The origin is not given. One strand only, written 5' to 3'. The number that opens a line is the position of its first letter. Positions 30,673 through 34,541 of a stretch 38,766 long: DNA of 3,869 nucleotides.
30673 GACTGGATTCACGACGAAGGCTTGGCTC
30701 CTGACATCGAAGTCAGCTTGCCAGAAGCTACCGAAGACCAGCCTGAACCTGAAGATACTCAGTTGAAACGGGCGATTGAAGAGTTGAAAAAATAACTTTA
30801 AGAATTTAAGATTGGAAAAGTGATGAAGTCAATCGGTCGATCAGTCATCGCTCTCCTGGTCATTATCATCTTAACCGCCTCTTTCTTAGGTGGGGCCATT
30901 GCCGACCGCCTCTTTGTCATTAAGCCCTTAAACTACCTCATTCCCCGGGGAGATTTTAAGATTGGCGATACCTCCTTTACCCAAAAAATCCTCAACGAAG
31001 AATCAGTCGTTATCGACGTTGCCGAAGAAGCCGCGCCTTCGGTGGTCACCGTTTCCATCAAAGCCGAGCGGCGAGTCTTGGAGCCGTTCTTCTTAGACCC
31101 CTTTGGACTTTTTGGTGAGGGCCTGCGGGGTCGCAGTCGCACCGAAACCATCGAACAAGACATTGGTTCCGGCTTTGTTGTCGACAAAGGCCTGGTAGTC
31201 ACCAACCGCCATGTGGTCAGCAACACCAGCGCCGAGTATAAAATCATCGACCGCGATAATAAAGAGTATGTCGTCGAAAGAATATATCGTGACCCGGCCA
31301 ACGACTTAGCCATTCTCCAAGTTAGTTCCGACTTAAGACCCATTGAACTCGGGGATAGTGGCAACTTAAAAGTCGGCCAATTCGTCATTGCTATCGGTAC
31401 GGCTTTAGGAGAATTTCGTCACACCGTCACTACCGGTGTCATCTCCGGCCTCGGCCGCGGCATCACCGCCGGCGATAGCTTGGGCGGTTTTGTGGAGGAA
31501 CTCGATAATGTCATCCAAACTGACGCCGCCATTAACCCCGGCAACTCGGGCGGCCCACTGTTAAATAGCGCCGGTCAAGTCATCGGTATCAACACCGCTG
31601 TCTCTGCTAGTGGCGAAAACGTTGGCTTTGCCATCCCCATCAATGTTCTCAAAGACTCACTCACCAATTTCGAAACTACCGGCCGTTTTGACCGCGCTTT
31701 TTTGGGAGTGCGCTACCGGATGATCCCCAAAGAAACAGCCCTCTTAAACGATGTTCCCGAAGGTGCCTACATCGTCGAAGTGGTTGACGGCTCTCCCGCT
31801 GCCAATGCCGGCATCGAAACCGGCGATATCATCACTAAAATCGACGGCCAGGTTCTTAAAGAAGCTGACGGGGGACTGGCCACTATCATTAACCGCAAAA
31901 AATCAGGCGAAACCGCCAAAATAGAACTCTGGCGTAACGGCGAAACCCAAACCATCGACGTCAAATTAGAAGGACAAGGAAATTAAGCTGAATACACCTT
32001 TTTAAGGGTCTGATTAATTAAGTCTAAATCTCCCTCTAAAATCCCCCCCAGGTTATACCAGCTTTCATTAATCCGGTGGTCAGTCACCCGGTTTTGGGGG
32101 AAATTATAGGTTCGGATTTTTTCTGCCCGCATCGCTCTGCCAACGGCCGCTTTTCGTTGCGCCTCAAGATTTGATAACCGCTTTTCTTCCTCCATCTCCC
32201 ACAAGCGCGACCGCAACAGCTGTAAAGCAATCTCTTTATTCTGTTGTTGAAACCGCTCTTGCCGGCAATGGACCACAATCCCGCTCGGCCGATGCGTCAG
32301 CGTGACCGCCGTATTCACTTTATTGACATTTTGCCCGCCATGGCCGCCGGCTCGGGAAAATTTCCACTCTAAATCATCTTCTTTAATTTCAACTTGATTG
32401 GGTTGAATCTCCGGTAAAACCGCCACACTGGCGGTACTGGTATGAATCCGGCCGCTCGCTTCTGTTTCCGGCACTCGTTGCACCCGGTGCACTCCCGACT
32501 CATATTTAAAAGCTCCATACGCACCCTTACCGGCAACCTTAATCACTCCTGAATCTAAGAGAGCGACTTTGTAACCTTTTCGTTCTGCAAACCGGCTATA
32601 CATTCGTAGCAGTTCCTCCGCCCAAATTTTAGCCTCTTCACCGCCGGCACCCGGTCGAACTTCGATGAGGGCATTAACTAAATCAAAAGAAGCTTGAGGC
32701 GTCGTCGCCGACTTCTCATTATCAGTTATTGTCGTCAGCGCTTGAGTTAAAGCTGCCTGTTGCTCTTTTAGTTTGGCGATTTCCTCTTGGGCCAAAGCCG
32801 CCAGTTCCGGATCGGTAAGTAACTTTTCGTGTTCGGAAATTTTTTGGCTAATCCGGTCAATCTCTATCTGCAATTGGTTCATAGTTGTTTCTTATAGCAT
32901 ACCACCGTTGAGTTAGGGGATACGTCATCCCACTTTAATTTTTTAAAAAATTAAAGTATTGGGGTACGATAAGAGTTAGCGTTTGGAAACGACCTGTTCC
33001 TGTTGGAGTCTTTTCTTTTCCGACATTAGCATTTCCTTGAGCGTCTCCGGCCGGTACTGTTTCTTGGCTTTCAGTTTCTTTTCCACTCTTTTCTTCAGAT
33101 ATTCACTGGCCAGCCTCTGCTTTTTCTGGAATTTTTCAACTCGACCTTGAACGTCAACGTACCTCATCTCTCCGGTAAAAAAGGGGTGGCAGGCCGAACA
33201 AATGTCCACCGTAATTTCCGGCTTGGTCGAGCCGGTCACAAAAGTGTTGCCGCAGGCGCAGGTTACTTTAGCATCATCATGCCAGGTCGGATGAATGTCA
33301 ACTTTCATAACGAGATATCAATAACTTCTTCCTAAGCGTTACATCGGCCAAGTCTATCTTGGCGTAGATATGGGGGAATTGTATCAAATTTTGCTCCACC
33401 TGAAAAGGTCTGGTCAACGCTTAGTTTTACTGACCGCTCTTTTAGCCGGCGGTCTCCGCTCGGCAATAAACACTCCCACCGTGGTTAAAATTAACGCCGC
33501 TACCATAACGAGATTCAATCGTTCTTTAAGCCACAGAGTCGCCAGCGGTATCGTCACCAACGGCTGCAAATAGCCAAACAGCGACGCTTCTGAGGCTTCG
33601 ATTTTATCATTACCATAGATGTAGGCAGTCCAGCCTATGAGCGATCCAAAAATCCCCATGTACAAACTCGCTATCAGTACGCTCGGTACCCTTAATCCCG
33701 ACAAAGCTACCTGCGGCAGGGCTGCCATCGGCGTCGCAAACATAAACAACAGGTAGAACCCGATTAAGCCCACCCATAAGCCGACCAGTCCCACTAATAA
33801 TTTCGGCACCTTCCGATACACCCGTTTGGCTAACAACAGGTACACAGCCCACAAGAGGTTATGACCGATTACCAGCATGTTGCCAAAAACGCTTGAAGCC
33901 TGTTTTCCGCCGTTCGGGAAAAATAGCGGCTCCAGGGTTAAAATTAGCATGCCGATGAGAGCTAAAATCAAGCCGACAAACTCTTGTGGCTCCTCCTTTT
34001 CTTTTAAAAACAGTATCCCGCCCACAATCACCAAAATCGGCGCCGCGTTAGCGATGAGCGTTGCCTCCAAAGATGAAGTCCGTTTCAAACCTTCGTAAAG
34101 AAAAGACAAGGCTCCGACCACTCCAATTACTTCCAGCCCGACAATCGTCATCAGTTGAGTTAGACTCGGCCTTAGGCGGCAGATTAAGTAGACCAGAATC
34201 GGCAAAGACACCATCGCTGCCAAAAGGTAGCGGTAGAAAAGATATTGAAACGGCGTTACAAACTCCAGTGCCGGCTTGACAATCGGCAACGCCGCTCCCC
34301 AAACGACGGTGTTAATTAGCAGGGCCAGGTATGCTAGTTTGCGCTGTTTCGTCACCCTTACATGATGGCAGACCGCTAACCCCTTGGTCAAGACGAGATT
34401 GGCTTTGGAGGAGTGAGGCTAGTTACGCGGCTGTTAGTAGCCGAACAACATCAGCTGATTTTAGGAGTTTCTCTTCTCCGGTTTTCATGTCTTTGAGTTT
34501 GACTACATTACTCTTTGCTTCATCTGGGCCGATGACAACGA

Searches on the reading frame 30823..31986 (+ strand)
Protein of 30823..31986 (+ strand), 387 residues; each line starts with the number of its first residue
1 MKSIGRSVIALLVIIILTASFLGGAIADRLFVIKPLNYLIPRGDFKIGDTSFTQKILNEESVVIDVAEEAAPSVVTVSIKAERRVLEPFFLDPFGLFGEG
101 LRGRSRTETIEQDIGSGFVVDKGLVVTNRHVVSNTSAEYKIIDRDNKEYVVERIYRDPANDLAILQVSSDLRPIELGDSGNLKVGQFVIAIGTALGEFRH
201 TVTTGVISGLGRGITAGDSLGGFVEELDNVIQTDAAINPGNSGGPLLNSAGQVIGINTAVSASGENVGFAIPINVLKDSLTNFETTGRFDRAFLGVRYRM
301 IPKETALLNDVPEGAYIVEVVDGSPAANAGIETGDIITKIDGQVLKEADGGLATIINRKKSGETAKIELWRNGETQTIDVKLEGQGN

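Call 47: search_protein_families(library=pfam, proteins=[window:30823-31986:+], max_evalue=0.00001)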
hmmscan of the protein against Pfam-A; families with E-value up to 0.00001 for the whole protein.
window:30823-31986:+ (387 aa): 5 families
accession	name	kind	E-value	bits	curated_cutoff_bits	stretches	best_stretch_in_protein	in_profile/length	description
PF13365.12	Trypsin_2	-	6.4e-33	114.9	27.6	1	115-256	1-144/144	Trypsin-like peptidase domain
PF00089.32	Trypsin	-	9.7e-21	75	20.6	1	113-278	25-218/220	Trypsin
PF13180.12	PDZ_2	-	1.3e-16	61.1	27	1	293-382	2-80/80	PDZ domain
PF17820.7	PDZ_6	-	2.7e-09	37.1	27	1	317-346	2-31/54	PDZ domain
PF00595.29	PDZ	-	2.2e-07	31.6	23.2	1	305-360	23-72/81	PDZ domain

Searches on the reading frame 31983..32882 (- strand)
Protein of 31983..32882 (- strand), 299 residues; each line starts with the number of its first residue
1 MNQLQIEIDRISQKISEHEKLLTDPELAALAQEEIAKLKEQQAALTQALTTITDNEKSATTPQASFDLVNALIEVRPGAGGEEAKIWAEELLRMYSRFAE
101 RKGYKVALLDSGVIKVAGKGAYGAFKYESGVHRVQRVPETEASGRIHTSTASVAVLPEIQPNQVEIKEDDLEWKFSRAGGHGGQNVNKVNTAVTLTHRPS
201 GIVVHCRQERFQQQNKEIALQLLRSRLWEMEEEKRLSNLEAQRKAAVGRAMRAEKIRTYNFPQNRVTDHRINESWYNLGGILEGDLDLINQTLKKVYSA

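Call 10: search_protein_families(library=pfam, proteins=[window:31983-32882:-], max_evalue=0.01)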
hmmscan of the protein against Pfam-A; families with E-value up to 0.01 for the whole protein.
window:31983-32882:- (299 aa): 2 families
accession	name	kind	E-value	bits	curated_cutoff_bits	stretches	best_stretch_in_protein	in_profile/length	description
PF03462.23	PCRF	-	4.8e-42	144.4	24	1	8-153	44-194/194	PCRF domain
PF00472.26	RF-1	-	6.9e-37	126.4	35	1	163-270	4-116/116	RF-1 domain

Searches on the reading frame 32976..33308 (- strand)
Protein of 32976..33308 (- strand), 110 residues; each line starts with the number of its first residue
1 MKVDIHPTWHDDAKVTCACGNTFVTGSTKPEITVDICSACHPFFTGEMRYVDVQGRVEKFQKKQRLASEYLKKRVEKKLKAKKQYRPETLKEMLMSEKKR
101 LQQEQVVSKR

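Call 10: search_protein_families(library=pfam, proteins=[window:32976-33308:-], max_evalue=0.01)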
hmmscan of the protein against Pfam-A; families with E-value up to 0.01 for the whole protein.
window:32976-33308:- (110 aa): 1 family
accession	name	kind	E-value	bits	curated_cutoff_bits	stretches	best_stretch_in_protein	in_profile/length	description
PF01197.23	Ribosomal_L31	-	3.1e-28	98.2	27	1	1-63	1-63/65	Ribosomal protein L31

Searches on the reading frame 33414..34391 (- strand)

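Call 10: search_protein_families(library=pfam, proteins=[window:33414-34391:-], max_evalue=0.01)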
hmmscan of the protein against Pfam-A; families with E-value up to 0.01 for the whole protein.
window:33414-34391:- (325 aa): 2 families
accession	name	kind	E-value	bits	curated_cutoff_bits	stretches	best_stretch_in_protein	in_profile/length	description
PF00892.27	EamA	-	1.4e-39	135.9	28.2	2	19-152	2-134/135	EamA-like transporter family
PF03151.22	TPT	-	0.0085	15.9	30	0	99-150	238-289/291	Triose-phosphate Transporter family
